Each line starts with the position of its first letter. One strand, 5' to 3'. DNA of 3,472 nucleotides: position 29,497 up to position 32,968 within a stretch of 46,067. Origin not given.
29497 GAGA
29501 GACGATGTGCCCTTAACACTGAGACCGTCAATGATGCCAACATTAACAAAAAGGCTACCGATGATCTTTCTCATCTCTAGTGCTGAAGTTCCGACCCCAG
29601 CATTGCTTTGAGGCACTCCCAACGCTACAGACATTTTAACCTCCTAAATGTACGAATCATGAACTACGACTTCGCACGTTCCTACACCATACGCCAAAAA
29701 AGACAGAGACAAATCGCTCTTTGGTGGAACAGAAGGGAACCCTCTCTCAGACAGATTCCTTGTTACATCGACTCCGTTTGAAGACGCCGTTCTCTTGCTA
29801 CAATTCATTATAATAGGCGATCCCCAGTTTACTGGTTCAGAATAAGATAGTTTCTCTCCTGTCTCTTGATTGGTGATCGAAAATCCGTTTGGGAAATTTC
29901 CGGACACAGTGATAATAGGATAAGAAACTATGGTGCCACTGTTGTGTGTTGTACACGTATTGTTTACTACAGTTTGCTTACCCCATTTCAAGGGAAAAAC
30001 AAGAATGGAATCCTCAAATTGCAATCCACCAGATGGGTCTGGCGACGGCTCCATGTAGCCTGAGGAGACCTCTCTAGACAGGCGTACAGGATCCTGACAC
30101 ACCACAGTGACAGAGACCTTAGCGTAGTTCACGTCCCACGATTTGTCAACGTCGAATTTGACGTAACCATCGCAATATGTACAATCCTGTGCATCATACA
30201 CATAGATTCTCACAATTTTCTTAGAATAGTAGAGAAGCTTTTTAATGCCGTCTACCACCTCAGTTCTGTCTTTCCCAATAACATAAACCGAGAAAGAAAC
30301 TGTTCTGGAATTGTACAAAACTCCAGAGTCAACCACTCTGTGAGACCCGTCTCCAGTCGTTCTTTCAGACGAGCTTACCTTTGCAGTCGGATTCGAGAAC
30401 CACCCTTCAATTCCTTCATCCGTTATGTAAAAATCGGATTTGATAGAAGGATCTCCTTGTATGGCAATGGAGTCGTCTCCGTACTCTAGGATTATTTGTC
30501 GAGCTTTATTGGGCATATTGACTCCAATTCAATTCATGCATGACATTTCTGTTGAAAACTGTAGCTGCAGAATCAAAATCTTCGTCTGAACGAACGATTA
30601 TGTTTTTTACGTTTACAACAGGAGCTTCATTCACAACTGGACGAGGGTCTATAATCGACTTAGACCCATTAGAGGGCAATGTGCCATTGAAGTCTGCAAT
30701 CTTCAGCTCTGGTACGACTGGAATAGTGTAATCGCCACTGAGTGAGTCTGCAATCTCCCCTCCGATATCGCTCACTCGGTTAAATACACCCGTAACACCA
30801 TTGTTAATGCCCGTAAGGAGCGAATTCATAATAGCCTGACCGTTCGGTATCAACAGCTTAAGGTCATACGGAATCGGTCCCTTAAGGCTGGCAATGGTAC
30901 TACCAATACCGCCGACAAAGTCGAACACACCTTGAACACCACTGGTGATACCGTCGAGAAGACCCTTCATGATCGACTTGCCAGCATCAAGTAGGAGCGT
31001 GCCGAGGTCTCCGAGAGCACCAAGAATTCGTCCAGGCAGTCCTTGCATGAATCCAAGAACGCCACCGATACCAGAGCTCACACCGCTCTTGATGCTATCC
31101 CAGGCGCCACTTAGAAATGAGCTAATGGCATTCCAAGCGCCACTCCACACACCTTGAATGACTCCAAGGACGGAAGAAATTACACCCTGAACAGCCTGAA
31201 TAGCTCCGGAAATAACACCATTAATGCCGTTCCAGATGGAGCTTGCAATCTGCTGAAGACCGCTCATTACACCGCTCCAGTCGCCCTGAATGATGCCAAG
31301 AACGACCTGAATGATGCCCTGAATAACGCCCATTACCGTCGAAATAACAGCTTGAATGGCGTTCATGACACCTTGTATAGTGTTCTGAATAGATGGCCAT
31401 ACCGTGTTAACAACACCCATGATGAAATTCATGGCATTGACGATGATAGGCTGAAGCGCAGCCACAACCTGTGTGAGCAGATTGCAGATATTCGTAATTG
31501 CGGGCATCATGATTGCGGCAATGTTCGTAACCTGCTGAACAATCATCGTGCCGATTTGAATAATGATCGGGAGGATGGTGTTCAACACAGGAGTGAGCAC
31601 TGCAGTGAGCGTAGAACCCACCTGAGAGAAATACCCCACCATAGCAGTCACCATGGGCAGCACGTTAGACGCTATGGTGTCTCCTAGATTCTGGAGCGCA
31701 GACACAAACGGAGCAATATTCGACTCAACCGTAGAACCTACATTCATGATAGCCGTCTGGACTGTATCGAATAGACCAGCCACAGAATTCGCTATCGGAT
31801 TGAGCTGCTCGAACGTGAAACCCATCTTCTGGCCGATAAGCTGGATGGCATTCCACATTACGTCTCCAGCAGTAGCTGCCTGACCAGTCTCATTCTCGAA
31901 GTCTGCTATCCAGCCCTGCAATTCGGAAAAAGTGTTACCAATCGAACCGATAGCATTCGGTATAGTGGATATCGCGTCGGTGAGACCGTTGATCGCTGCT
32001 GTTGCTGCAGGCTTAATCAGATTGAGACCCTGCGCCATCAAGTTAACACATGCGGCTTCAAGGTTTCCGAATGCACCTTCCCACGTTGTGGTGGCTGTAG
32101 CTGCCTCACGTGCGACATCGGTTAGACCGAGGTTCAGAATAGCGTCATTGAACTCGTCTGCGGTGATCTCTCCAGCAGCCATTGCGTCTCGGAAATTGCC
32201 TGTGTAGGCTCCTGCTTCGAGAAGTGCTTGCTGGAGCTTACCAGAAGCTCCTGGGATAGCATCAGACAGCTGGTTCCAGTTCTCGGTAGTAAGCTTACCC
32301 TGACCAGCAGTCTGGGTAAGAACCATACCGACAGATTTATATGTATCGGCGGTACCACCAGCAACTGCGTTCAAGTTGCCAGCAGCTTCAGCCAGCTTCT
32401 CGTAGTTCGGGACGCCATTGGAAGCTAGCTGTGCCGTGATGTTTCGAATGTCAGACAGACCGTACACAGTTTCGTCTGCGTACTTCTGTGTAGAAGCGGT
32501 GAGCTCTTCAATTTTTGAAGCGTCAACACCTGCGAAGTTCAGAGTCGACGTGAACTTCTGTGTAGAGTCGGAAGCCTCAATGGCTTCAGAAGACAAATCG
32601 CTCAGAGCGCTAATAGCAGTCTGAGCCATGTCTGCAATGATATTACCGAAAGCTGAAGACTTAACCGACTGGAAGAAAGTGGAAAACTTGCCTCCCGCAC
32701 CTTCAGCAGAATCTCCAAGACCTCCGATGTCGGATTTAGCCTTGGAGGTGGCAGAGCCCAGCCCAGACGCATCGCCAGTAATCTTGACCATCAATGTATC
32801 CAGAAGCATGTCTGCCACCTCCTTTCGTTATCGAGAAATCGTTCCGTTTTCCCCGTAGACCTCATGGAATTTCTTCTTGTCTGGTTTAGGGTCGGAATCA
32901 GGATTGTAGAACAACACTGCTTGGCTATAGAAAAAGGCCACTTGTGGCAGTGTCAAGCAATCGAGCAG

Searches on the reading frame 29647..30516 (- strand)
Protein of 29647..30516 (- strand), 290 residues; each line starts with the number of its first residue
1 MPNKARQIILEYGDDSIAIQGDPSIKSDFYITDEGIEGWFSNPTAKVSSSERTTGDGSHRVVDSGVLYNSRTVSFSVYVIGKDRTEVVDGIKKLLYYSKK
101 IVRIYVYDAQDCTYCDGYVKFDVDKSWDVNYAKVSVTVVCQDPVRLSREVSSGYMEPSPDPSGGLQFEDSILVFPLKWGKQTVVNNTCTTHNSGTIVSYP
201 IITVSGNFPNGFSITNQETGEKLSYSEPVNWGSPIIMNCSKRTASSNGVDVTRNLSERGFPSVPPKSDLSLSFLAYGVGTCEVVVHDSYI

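Call 16: search_protein_families(library=pfam, proteins=[window:29647-30516:-], max_evalue=0.01)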
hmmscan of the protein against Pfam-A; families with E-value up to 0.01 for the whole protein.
window:29647-30516:- (290 aa): 1 family
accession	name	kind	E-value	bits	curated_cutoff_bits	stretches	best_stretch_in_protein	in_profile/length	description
PF22768.1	SPP1_Dit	-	0.0019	18.8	25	1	194-256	2-65/97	Siphovirus-type tail component, C-terminal domain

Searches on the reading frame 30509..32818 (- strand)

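Call 15: search_protein_families(library=pfam, proteins=[window:30509-32818:-], max_evalue=0.01)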
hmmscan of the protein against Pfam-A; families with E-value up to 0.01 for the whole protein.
window:30509-32818:- (770 aa): 3 families
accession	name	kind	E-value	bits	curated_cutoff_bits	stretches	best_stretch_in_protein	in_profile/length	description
PF20155.4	TMP_3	-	2.3e-38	132.3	41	1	78-261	2-187/192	Tape measure protein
PF04513.17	Baculo_PEP_C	-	6.1e-06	26.8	38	1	407-510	17-119/140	Baculovirus polyhedron envelope protein, PEP, C terminus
PF10145.14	PhageMin_Tail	-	0.0057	17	33.2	1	233-365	52-192/201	Phage-related minor tail protein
